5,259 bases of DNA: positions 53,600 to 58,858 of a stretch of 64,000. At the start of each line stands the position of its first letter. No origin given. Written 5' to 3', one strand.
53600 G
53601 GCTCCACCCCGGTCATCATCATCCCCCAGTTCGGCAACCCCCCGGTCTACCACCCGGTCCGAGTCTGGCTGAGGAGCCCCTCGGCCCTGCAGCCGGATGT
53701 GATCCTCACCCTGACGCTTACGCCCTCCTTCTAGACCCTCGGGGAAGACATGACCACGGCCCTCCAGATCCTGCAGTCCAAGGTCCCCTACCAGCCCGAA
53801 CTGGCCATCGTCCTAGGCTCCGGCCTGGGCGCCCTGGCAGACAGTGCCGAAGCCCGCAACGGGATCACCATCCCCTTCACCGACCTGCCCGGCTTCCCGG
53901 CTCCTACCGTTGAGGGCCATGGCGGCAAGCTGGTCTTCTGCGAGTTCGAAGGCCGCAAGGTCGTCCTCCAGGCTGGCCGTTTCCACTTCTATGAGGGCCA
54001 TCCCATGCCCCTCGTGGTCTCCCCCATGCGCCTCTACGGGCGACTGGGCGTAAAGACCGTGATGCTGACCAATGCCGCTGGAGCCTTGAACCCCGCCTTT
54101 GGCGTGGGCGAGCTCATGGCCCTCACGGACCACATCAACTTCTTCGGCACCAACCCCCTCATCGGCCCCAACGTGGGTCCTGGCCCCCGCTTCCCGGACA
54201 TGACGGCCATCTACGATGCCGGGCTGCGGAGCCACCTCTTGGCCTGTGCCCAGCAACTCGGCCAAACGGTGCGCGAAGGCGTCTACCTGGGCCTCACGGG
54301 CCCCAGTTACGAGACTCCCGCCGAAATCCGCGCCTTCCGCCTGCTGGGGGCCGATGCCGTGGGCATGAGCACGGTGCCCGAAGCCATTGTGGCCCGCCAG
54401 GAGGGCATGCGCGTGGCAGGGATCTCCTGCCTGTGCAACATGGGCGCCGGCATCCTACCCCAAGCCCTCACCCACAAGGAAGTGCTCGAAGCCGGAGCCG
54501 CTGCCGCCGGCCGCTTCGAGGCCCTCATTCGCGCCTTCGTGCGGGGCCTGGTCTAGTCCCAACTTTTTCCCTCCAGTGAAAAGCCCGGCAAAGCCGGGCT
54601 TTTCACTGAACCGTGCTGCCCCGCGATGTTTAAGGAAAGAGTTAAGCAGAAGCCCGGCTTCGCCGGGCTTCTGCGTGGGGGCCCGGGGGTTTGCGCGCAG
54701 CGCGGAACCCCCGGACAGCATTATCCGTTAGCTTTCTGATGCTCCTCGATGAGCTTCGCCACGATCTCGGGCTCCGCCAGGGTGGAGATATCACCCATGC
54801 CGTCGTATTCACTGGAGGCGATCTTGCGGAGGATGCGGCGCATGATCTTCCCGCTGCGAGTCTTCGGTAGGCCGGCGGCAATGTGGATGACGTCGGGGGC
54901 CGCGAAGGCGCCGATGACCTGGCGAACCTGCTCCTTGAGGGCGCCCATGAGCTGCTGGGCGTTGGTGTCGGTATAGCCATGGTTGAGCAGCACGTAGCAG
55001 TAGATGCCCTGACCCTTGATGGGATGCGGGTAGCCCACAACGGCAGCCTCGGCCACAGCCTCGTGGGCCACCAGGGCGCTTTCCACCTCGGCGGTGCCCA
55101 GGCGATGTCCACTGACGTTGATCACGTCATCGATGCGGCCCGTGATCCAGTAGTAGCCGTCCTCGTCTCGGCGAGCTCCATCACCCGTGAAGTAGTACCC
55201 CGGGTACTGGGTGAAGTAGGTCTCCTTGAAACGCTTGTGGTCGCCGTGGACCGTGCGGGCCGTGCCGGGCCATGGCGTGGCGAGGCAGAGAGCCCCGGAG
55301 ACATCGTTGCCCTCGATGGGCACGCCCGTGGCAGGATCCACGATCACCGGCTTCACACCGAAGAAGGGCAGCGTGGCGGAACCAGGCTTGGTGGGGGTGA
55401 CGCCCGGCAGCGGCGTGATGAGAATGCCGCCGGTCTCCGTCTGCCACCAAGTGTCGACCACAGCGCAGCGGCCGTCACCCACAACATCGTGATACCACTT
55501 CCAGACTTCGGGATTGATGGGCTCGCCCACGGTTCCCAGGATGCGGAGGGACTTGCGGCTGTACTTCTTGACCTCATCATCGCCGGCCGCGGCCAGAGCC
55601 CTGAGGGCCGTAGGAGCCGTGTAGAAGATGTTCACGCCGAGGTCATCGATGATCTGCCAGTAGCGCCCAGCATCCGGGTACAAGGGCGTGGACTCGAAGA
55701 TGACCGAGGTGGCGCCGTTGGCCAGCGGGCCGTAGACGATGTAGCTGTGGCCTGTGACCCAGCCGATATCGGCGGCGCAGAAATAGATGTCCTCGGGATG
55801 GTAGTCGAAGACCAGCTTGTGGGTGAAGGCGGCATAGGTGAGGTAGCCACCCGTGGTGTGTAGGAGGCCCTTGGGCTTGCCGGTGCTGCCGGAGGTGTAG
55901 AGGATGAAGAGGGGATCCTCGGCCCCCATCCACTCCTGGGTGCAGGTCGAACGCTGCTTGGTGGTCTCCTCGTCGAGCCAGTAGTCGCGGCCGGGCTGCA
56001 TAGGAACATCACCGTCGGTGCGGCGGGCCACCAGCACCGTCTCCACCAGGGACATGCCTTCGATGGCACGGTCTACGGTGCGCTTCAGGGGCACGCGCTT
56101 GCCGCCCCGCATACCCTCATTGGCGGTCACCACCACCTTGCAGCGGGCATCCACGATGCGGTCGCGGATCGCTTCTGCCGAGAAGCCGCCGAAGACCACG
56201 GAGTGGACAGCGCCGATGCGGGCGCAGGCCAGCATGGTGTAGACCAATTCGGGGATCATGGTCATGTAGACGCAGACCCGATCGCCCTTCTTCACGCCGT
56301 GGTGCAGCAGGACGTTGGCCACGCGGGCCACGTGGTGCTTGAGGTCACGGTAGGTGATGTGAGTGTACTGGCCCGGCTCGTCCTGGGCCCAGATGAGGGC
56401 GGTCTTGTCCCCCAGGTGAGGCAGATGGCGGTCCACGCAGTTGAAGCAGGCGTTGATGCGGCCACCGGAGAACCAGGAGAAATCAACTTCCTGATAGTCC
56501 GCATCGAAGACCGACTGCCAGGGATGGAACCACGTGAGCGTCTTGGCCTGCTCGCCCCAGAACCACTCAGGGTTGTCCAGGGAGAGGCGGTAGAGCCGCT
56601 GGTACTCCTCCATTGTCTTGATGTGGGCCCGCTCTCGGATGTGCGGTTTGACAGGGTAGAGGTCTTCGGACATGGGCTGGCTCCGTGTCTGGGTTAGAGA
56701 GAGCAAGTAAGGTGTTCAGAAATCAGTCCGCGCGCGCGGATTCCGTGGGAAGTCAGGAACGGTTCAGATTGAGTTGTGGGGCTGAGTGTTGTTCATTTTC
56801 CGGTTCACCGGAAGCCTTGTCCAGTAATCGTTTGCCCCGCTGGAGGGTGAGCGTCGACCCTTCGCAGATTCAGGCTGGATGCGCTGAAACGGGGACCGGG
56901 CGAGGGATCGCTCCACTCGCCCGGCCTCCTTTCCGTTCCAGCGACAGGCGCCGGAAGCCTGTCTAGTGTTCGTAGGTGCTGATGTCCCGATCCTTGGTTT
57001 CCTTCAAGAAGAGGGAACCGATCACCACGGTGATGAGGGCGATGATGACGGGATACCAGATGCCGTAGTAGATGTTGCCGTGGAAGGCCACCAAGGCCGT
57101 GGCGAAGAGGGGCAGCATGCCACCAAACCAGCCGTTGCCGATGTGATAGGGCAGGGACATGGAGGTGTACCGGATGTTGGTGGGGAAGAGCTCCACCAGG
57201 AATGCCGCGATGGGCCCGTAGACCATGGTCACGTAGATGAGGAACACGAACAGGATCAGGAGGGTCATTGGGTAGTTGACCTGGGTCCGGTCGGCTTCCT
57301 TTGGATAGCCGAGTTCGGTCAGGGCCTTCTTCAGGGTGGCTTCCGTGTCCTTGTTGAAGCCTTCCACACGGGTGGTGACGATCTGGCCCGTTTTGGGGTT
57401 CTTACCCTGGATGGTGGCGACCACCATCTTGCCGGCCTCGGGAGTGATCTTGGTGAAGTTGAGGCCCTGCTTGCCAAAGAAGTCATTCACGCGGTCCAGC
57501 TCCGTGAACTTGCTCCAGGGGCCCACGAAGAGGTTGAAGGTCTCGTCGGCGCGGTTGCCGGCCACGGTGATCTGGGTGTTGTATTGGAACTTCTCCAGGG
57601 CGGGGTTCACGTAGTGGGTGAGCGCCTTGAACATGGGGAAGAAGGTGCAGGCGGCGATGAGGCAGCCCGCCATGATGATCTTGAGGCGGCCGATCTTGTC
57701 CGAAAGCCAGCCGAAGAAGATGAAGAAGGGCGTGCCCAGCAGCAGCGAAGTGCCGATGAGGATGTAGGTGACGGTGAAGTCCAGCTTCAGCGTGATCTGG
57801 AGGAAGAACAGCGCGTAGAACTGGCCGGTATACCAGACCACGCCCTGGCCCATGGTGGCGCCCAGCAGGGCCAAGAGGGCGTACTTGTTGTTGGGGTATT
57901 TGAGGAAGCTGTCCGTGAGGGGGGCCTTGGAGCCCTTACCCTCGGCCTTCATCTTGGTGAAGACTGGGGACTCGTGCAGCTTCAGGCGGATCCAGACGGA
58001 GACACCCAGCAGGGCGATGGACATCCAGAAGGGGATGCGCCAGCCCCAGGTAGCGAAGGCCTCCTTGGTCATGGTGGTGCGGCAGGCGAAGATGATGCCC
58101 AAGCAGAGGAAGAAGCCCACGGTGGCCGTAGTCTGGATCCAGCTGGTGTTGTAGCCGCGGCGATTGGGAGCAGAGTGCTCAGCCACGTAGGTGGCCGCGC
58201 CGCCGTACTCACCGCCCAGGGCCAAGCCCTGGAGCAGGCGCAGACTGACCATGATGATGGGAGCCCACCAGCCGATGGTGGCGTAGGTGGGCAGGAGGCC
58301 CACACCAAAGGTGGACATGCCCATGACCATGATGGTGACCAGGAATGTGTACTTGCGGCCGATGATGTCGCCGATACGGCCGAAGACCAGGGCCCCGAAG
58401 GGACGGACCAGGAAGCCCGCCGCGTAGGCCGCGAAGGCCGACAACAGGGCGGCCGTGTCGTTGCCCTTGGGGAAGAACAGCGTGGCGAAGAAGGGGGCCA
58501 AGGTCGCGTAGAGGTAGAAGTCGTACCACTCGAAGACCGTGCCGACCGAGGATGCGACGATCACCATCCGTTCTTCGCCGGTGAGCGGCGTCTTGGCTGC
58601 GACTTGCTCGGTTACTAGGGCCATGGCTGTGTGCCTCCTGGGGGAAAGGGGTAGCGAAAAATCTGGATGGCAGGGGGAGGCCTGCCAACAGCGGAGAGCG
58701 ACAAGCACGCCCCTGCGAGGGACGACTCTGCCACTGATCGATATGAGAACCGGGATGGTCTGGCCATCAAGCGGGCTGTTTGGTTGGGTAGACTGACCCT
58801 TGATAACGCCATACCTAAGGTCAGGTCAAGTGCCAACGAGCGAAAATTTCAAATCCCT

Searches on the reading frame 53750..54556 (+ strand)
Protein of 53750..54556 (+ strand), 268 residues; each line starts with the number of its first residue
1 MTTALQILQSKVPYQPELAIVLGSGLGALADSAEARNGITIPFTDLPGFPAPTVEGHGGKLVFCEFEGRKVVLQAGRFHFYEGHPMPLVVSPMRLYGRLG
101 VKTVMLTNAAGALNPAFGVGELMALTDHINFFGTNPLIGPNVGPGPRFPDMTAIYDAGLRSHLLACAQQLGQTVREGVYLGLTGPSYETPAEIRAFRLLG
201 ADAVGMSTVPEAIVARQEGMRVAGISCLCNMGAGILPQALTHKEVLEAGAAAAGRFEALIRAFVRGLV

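Call 45: search_protein_families(library=pfam, proteins=[window:53750-54556:+], max_evalue=0.001)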
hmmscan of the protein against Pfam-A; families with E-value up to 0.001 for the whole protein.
window:53750-54556:+ (268 aa): 1 family
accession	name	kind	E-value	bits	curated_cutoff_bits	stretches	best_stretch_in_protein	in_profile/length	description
PF01048.26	PNP_UDP_1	-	1.3e-53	182.2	25.1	1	18-265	2-233/233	Phosphorylase superfamily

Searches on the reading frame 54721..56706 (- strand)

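Call 70: search_protein_families(library=pfam, proteins=[window:54721-56706:-], max_evalue=0.0001)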
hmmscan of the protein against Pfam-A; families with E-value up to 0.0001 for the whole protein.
window:54721-56706:- (661 aa): 3 families
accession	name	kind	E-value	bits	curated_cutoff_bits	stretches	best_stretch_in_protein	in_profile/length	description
PF00501.34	AMP-binding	-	6.3e-86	289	29.9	1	97-479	7-378/384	AMP-binding enzyme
PF13193.12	AMP-binding_C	-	6.5e-24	85.1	24.5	1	540-620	1-76/76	AMP-binding enzyme C-terminal domain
PF16177.11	ACAS_N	-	2.7e-20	72.3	27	1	35-90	1-55/55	Acetyl-coenzyme A synthetase N-terminus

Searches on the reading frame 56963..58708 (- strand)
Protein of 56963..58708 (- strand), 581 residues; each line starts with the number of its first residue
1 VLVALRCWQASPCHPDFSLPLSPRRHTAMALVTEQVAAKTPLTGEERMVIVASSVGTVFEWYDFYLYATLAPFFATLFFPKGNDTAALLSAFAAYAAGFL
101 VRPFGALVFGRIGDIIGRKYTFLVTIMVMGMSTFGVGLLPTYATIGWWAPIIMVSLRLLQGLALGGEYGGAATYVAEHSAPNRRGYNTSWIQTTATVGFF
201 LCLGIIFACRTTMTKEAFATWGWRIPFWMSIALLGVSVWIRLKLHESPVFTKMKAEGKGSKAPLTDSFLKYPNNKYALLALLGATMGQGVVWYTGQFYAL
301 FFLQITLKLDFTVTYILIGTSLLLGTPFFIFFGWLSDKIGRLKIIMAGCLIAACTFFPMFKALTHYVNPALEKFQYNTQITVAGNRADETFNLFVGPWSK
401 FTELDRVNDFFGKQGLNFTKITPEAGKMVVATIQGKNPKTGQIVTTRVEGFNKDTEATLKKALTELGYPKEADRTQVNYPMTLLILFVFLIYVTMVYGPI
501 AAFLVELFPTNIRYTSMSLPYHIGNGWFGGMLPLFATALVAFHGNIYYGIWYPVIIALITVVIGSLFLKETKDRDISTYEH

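Call 70: search_protein_families(library=pfam, proteins=[window:56963-58708:-], max_evalue=0.0001)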
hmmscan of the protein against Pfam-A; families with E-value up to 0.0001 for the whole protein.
window:56963-58708:- (581 aa): 2 families
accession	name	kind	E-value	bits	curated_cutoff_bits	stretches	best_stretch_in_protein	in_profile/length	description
PF00083.30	Sugar_tr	-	3.4e-30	105.7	22.3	2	49-262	2-209/452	Sugar (and other) transporter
PF07690.21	MFS_1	-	4.3e-24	85.5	33.4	1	56-360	4-286/347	Major Facilitator Superfamily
